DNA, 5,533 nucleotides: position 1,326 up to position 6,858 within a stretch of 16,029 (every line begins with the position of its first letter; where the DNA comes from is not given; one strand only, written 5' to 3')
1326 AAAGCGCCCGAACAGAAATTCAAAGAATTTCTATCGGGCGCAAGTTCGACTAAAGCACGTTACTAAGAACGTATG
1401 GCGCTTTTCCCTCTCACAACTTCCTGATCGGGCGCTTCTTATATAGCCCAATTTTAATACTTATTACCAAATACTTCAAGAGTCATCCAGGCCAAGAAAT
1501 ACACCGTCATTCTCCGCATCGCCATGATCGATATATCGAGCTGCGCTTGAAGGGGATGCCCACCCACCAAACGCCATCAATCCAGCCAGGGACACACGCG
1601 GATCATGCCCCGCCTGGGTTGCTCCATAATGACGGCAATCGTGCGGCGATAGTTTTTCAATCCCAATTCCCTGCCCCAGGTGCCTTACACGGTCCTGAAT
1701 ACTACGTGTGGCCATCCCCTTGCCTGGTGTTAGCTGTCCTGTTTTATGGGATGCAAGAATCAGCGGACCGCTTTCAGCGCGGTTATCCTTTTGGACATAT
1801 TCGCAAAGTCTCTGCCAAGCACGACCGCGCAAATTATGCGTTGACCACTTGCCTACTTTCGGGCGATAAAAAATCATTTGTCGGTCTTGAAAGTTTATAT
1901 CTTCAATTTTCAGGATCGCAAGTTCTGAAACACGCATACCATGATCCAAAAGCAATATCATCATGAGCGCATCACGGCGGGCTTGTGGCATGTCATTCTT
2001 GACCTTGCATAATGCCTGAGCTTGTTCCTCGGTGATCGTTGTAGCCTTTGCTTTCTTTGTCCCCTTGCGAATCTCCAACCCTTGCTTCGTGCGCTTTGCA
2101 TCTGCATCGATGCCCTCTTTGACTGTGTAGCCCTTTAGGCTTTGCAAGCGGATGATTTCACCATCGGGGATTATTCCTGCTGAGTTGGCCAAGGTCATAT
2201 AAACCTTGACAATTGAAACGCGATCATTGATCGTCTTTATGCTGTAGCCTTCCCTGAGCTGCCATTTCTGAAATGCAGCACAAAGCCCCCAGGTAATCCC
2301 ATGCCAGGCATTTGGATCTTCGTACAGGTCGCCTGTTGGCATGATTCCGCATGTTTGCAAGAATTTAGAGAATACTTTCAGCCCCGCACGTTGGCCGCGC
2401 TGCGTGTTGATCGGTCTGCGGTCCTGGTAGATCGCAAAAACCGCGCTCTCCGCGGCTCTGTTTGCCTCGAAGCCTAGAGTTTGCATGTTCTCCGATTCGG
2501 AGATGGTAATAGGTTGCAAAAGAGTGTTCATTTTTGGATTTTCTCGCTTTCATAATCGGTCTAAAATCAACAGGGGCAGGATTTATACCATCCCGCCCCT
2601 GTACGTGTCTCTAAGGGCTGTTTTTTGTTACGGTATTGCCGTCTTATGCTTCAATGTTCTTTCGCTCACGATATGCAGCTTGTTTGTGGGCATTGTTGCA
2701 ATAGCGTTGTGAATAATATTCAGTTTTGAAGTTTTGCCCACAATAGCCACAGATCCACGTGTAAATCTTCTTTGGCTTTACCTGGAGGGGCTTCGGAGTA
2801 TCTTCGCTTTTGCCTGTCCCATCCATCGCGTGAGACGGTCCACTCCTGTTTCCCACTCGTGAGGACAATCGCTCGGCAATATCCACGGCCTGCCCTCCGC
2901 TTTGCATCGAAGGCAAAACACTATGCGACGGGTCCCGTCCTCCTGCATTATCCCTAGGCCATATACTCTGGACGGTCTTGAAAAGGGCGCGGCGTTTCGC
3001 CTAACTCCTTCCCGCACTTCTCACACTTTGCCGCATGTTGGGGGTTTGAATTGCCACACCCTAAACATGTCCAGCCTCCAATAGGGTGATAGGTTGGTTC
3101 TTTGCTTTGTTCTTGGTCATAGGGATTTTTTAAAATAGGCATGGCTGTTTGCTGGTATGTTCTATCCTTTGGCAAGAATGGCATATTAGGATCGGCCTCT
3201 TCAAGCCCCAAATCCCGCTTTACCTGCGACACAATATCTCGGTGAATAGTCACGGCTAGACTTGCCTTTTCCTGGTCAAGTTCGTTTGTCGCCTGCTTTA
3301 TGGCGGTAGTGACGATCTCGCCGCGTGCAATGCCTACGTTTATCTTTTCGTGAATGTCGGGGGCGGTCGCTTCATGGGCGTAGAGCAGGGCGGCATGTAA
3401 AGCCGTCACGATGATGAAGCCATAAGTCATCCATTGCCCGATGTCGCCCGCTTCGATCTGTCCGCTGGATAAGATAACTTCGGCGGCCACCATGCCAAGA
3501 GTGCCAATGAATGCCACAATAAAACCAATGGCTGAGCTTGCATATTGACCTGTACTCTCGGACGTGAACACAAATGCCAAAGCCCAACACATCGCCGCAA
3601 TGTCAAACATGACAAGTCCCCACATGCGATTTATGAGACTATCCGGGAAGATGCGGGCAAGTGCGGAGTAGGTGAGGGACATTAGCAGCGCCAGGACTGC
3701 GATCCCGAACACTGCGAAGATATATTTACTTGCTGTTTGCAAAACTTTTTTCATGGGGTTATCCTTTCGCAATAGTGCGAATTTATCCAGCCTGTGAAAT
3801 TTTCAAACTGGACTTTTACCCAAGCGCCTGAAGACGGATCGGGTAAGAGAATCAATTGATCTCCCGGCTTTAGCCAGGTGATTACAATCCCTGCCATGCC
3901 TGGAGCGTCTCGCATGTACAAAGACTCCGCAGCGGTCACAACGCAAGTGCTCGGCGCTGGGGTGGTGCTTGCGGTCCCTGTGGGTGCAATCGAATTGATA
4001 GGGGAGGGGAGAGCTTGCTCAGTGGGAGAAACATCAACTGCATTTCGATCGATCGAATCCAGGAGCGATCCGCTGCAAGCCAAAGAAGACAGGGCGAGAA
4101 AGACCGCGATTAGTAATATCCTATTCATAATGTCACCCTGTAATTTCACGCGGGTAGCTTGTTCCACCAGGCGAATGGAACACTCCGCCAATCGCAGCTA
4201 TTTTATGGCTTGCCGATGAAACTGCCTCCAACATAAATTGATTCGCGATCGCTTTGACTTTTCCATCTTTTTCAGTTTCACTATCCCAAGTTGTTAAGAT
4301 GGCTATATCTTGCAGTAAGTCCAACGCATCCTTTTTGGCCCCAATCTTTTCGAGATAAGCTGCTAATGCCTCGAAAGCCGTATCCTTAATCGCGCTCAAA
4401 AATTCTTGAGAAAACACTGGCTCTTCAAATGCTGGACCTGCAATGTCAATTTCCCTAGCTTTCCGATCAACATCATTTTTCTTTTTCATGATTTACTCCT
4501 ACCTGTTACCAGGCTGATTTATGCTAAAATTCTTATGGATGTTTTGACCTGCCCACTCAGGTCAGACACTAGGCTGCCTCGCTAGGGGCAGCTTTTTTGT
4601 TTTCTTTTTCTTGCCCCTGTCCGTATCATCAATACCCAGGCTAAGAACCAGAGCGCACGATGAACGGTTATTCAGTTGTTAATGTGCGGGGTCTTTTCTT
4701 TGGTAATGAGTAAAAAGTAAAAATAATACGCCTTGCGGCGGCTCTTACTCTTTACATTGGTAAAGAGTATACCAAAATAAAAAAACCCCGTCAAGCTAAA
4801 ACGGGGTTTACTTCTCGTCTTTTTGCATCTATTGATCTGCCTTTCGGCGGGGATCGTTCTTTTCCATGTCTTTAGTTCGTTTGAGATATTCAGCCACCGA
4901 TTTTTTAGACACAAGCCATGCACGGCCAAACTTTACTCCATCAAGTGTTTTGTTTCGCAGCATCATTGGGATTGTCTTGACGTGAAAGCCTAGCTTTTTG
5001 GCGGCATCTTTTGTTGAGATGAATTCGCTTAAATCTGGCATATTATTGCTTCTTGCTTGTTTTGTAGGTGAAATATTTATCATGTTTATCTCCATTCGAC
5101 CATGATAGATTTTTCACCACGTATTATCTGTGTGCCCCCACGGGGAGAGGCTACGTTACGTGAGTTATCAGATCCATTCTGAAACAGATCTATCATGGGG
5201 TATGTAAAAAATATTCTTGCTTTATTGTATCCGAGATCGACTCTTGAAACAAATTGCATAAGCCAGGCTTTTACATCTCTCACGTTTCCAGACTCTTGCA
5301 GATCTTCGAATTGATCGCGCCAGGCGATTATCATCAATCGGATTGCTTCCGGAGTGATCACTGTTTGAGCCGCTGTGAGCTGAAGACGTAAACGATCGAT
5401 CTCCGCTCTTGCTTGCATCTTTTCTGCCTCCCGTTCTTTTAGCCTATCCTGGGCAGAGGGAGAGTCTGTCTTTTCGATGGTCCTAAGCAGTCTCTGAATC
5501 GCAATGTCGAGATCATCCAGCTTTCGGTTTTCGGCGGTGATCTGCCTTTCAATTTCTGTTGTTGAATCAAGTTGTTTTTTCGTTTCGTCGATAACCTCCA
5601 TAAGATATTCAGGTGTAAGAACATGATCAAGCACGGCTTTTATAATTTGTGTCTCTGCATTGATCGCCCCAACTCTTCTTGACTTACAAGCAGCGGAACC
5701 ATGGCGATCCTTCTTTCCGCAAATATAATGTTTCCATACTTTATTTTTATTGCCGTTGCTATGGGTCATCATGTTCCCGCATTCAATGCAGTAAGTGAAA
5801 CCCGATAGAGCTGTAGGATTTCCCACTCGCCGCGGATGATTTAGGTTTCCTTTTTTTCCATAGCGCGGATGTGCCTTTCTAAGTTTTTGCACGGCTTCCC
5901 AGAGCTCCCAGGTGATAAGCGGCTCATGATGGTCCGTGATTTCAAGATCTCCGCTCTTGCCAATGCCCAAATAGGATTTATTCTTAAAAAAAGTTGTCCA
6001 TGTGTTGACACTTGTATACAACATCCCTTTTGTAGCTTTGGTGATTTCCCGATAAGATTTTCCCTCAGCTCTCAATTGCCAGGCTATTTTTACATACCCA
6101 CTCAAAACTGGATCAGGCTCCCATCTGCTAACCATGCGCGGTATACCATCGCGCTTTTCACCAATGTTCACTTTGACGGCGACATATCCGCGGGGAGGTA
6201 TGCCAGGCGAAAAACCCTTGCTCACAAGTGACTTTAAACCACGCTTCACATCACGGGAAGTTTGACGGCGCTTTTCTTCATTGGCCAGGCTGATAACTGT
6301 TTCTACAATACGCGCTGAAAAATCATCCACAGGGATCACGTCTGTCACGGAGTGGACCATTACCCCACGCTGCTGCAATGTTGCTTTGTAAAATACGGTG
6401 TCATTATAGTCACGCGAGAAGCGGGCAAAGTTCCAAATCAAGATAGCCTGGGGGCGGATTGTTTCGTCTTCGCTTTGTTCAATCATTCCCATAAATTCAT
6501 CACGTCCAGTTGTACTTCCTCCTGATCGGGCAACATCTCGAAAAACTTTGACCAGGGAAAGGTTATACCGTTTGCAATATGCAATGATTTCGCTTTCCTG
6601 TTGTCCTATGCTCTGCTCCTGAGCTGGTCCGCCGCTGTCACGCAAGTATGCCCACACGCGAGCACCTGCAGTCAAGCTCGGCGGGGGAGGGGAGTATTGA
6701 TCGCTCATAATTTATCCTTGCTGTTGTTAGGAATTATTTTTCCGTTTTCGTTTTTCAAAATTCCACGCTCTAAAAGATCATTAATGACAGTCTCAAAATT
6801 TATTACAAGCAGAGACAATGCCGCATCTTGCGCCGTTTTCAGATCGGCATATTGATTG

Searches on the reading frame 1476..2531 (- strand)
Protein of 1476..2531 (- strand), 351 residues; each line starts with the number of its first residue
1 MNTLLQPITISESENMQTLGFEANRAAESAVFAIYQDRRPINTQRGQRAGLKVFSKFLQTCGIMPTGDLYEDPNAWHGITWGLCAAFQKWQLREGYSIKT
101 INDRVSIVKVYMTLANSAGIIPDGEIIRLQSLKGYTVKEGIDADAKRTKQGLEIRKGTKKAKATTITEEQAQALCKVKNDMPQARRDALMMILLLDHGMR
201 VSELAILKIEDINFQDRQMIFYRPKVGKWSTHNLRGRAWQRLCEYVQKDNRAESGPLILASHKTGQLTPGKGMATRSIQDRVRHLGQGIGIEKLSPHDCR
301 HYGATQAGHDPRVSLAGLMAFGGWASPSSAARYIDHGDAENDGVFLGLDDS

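Call 8: search_protein_families(library=pfam, proteins=[window:1476-2531:-], max_evalue=0.01)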
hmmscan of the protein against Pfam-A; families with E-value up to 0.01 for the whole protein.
window:1476-2531:- (351 aa): 1 family
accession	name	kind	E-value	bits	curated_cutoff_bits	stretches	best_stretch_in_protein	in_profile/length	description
PF00589.27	Phage_integrase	-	1.2e-24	87.5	27.1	1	165-337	2-169/172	Phage integrase family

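Call 9: search_protein_families(library=phrogs, proteins=[window:1476-2531:-], max_evalue=0.001)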
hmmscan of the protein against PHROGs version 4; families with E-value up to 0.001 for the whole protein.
window:1476-2531:- (351 aa): 2 families
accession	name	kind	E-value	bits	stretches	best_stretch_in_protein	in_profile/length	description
phrog_1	-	integration and excision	7e-21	76.1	1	84-337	212-436/611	integrase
phrog_216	-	integration and excision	7.4e-20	72.2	1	132-343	40-231/301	integrase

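Call 103: search_protein_families(library=ncbifam, proteins=[window:1479-2531:-], max_evalue=0.001)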
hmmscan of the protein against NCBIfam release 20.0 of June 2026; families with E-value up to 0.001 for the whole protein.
window:1479-2531:- (351 aa): 9 families
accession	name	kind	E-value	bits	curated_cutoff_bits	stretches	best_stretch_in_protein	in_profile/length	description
NF040815.2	recomb_XerA_Arch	equivalog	4.6e-21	75.6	220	1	88-307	47-226/263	site-specific tyrosine recombinase/integron integrase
TIGR02224.1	recomb_XerC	equivalog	3.3e-14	53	335.15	1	163-306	104-248/295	tyrosine recombinase XerC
NF001399.0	PRK00283.1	subfamily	9.4e-12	44.8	279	1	131-305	82-253/300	tyrosine recombinase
TIGR02225.1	recomb_XerD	equivalog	1.1e-11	44.6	329.6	1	131-305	72-244/290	site-specific tyrosine recombinase XerD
NF003462.0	PRK05084.1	equivalog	5.6e-11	41.8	267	1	183-307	193-316/360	tyrosine recombinase XerS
NF007370.0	PRK09870.1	subfamily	8.6e-09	35.3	221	1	160-246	7-93/200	tyrosine-type DNA invertase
NF007371.0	PRK09871.1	subfamily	6.1e-06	25.9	222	1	164-284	5-126/198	tyrosine-type DNA invertase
NF002331.0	PRK01287.1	subfamily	1.8e-05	23.9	371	1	152-306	128-283/365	site-specific tyrosine recombinase XerC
TIGR02249.1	integrase_gron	subfamily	0.00036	20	265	1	186-248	117-179/315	integron integrase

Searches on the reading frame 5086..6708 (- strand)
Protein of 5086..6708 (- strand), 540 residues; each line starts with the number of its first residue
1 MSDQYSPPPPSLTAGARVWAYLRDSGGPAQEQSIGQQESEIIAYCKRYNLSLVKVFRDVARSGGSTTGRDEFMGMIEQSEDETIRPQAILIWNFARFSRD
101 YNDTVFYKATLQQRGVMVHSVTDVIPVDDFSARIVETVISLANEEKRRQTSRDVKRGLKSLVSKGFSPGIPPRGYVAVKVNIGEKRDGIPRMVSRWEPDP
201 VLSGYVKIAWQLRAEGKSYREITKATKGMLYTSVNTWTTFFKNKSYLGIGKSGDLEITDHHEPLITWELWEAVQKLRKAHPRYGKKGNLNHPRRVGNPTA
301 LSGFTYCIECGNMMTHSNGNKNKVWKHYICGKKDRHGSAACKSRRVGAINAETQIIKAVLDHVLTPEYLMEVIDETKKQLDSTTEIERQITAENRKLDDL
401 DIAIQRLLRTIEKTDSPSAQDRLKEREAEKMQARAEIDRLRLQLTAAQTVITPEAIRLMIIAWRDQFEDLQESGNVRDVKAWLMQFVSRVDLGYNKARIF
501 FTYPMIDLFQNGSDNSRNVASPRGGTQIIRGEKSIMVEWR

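Call 8: search_protein_families(library=pfam, proteins=[window:5086-6708:-], max_evalue=0.01)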
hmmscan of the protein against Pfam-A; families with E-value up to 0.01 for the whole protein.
window:5086-6708:- (540 aa): 3 families
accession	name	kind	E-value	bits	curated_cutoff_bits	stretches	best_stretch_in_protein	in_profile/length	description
PF00239.26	Resolvase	-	1.3e-18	67.9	23.3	1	20-165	3-143/145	Resolvase, N terminal domain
PF13408.12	Zn_ribbon_recom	-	6.3e-09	36.5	25.3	1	301-359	2-57/58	Recombinase zinc beta ribbon domain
PF07508.19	Recombinase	-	2.9e-07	31.1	21.1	1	206-278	7-100/102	Recombinase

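Call 9: search_protein_families(library=phrogs, proteins=[window:5086-6708:-], max_evalue=0.001)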
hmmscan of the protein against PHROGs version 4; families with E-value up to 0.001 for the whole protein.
window:5086-6708:- (540 aa): 2 families
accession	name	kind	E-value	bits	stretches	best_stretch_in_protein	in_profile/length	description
phrog_95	-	integration and excision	3.3e-66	225.2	1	11-498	83-561/651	integrase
phrog_125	-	DNA, RNA and nucleotide metabolism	7.8e-17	62.6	1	17-251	21-210/254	DNA invertase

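Call 103: search_protein_families(library=ncbifam, proteins=[window:5089-6708:-], max_evalue=0.001)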
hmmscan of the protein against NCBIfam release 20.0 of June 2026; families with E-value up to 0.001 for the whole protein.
window:5089-6708:- (540 aa): 6 families
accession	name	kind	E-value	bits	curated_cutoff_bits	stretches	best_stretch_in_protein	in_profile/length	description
NF047343.1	SCCmet_CcrB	equivalog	7.7e-22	77.6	900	1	17-493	8-493/542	cassette chromosome recombinase CcrB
NF047347.1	SCCmet_CcrC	equivalog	4.9e-14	51.7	900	1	289-434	288-441/558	cassette chromosome recombinase CcrC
NF041201.1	recomb_XisF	equivalog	5.8e-13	48.6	375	1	42-430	23-429/465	fdxN element excision recombinase XisF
NF049883.1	resolv_YneB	equivalog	9.4e-11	41.6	175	1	29-169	14-150/211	YneB family resolvase-like protein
NF047344.1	SCCmet_CcrA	equivalog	1.5e-09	37.5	700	1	18-400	4-362/442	cassette chromosome recombinase CcrA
NF005050.0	PRK06461.1-4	equivalog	0.00079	19.5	176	0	443-496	39-92/151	single-stranded DNA-binding protein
